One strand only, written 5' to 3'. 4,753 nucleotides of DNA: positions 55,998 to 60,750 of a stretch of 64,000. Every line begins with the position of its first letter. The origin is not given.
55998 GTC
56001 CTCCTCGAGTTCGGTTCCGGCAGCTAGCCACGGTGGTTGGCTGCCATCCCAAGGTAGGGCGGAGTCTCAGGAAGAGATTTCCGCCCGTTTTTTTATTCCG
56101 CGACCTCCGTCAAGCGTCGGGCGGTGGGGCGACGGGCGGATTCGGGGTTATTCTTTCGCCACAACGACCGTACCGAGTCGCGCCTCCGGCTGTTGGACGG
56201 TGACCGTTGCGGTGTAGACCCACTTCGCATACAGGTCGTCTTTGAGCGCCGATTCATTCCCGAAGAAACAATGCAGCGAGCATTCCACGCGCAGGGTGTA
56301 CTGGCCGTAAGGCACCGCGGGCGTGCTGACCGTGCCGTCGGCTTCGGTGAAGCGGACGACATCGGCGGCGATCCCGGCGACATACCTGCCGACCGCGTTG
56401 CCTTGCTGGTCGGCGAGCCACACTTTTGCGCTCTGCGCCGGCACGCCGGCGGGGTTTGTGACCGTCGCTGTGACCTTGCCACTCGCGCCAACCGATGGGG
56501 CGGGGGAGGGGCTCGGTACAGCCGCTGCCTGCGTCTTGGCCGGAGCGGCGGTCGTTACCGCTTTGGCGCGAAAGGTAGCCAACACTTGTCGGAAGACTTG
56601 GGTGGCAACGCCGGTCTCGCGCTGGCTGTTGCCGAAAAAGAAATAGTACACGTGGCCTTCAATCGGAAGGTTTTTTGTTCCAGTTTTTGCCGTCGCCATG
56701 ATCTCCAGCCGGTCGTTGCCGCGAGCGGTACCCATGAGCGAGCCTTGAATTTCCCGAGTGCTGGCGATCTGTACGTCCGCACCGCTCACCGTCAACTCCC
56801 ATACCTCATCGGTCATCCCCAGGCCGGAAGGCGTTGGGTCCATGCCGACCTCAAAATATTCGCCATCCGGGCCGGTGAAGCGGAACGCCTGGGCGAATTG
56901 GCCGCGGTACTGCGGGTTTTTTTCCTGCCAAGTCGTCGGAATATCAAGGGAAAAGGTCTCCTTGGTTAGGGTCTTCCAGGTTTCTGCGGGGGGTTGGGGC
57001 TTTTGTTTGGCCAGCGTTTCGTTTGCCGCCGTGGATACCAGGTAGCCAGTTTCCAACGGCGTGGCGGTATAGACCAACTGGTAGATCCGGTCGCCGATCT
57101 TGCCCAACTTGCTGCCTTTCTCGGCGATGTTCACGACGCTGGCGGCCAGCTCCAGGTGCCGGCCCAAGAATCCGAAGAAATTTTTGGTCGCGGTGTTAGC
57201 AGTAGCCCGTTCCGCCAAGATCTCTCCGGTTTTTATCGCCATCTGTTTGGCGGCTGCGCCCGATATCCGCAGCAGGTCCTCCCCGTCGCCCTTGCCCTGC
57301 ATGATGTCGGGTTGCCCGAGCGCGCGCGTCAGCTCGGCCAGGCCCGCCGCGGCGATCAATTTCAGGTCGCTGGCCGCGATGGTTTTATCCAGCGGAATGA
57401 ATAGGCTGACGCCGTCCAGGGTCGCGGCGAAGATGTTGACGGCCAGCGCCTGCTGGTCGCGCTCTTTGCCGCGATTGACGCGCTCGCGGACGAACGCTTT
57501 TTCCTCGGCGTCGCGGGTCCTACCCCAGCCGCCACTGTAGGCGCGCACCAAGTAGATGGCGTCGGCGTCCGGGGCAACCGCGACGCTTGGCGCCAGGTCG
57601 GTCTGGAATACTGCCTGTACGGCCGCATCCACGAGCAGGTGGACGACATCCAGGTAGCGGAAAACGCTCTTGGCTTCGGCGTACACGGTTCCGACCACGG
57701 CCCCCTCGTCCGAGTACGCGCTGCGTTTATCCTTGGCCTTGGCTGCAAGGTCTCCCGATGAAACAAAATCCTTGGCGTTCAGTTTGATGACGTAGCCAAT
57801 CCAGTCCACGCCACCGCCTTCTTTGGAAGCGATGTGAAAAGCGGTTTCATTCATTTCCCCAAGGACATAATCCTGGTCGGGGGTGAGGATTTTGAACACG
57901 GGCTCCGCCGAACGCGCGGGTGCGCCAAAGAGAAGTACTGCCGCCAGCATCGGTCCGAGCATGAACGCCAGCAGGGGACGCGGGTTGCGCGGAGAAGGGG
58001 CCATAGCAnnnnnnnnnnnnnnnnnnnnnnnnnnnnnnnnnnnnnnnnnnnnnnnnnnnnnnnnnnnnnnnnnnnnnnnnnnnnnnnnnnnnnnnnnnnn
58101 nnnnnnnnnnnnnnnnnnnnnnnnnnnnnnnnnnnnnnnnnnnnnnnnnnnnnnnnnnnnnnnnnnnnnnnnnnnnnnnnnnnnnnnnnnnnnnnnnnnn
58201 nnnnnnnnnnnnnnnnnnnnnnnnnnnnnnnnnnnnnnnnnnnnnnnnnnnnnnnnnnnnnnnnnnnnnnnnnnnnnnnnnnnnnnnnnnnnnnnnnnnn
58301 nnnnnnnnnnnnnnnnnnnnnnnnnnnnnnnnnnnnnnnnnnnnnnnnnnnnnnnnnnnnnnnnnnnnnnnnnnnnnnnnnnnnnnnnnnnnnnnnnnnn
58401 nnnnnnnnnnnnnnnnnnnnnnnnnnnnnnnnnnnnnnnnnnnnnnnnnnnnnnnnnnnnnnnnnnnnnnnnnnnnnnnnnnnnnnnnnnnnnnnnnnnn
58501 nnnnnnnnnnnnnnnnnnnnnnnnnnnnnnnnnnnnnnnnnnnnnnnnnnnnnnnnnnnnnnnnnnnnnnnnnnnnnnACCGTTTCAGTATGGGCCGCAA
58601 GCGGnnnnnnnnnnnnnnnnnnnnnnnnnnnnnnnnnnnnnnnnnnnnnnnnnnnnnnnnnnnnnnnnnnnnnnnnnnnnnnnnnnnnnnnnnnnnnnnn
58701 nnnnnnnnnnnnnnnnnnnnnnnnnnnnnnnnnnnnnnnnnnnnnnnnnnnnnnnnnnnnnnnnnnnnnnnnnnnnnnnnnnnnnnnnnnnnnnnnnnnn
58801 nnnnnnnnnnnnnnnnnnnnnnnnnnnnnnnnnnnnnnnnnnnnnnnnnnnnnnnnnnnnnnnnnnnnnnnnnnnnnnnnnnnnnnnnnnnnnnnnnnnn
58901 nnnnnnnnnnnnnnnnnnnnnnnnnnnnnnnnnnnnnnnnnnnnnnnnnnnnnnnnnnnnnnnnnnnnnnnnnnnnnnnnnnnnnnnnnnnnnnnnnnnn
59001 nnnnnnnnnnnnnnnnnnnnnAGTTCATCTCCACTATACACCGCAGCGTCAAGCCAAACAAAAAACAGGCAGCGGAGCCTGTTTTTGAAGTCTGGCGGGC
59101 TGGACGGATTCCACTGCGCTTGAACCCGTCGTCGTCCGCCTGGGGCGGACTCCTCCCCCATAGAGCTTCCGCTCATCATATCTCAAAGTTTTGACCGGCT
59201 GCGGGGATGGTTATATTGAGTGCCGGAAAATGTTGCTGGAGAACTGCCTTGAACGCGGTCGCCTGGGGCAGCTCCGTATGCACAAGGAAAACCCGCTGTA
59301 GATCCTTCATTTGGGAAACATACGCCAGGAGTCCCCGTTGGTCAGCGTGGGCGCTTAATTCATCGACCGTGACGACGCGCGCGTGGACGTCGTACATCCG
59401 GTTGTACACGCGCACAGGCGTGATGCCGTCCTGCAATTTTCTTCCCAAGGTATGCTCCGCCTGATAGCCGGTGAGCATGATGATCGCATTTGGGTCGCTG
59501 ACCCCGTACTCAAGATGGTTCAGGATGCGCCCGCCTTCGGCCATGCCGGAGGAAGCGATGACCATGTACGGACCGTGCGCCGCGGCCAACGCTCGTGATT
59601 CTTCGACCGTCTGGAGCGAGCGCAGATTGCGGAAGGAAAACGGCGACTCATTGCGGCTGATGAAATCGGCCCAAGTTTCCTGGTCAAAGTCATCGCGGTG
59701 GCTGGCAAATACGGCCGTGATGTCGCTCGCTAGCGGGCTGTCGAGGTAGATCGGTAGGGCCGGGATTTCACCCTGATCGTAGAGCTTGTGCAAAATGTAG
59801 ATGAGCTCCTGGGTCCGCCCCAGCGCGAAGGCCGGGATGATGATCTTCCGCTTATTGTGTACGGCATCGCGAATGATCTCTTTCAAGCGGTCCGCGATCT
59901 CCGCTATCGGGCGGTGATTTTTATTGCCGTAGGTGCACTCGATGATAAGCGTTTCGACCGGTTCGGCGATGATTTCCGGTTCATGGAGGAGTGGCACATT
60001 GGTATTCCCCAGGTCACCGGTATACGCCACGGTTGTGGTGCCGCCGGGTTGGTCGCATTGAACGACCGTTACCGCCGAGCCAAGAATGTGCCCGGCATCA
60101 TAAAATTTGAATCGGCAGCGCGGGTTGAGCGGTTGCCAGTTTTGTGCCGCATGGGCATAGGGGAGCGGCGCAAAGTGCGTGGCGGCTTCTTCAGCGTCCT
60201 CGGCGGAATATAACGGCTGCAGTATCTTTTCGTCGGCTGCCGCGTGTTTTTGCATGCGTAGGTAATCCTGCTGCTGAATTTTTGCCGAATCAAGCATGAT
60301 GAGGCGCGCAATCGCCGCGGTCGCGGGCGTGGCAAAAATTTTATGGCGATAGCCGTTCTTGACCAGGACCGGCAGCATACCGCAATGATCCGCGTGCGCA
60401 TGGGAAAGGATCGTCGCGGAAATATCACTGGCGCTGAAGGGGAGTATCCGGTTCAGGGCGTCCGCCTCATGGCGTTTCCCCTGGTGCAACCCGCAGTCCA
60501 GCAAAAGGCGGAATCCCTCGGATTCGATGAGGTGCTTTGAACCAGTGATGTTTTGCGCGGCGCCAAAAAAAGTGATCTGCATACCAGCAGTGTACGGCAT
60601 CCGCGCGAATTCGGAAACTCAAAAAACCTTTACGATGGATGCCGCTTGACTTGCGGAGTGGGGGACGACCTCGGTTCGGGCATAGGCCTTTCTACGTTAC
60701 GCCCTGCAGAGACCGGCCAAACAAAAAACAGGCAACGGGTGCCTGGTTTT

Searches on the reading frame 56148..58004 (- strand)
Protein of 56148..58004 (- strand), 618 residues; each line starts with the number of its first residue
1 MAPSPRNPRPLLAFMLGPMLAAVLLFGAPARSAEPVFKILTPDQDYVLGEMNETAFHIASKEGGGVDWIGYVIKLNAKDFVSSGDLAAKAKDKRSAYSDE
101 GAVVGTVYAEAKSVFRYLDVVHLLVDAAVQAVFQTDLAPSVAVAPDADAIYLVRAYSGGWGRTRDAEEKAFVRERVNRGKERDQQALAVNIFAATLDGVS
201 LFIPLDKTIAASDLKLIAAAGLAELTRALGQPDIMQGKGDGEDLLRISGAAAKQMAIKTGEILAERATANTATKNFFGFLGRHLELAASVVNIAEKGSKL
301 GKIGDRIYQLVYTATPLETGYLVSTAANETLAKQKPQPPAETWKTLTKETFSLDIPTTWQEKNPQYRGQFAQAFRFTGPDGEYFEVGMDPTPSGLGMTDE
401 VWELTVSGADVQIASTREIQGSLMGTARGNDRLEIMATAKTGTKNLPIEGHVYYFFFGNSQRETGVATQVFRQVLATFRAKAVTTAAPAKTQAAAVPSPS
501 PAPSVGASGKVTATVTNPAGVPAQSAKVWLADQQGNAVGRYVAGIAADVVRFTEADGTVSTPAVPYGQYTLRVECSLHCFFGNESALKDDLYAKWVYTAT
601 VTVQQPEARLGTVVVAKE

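Call 61: find_encoding_contigs(protein=window:56148-58004:-, flank=10000, max_places=2)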
Protein window:56148-58004:- (618 aa): 2 contigs read that carry it; 1 place shown.
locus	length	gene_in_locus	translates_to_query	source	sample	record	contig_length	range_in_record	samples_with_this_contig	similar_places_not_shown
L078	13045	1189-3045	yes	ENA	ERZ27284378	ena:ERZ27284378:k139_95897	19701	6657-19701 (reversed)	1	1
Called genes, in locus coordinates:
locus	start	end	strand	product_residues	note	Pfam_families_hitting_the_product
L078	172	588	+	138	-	-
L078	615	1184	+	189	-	-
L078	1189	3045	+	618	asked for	-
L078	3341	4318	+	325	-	PF02743:dCache_1, PF17201:Cache_3-Cache_2 (faint)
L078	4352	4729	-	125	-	PF22784:PTP-SAK, PF22741:PTP-NADK (weak), PF22785:Tc-R-P (weak), PF00782:DSPc (weak)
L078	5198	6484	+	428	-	PF02844:GARS_N, PF01071:GARS_A, PF02655:ATP-grasp_3, PF02843:GARS_C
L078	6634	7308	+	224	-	PF04264:YceI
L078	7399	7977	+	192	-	-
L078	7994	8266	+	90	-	-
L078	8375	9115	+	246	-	PF01988:VIT1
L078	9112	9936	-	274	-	PF00730:HhH-GPD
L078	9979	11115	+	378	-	PF18884:TSP3_bac (weak)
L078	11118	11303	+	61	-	-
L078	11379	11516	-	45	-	-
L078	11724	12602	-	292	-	PF02574:S-methyl_trans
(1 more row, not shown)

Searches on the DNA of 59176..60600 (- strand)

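Call 20: search_rna_families(source=L001, start=1, end=11627, threshold=evalue, max_evalue=1, show_alignments=4)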
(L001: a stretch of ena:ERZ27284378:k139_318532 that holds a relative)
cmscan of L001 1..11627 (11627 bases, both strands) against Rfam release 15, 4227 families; matches with E-value up to 1: 3.
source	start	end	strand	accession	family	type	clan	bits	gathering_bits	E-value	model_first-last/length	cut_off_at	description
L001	1618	1691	+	RF00005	tRNA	Gene; tRNA;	CL00001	67.7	29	2.4e-13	1-71/71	no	tRNA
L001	1753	1824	+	RF02022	mir-1275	Gene; miRNA;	-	28.4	71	0.014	1-78/78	no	mir-1275 microRNA precursor family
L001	1536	1574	+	RF03537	Flavi_TBFV_SL6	Cis-reg;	-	21.4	38.3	0.14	1-45/45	no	Tick-borne Flavivirus short stem-loop SL6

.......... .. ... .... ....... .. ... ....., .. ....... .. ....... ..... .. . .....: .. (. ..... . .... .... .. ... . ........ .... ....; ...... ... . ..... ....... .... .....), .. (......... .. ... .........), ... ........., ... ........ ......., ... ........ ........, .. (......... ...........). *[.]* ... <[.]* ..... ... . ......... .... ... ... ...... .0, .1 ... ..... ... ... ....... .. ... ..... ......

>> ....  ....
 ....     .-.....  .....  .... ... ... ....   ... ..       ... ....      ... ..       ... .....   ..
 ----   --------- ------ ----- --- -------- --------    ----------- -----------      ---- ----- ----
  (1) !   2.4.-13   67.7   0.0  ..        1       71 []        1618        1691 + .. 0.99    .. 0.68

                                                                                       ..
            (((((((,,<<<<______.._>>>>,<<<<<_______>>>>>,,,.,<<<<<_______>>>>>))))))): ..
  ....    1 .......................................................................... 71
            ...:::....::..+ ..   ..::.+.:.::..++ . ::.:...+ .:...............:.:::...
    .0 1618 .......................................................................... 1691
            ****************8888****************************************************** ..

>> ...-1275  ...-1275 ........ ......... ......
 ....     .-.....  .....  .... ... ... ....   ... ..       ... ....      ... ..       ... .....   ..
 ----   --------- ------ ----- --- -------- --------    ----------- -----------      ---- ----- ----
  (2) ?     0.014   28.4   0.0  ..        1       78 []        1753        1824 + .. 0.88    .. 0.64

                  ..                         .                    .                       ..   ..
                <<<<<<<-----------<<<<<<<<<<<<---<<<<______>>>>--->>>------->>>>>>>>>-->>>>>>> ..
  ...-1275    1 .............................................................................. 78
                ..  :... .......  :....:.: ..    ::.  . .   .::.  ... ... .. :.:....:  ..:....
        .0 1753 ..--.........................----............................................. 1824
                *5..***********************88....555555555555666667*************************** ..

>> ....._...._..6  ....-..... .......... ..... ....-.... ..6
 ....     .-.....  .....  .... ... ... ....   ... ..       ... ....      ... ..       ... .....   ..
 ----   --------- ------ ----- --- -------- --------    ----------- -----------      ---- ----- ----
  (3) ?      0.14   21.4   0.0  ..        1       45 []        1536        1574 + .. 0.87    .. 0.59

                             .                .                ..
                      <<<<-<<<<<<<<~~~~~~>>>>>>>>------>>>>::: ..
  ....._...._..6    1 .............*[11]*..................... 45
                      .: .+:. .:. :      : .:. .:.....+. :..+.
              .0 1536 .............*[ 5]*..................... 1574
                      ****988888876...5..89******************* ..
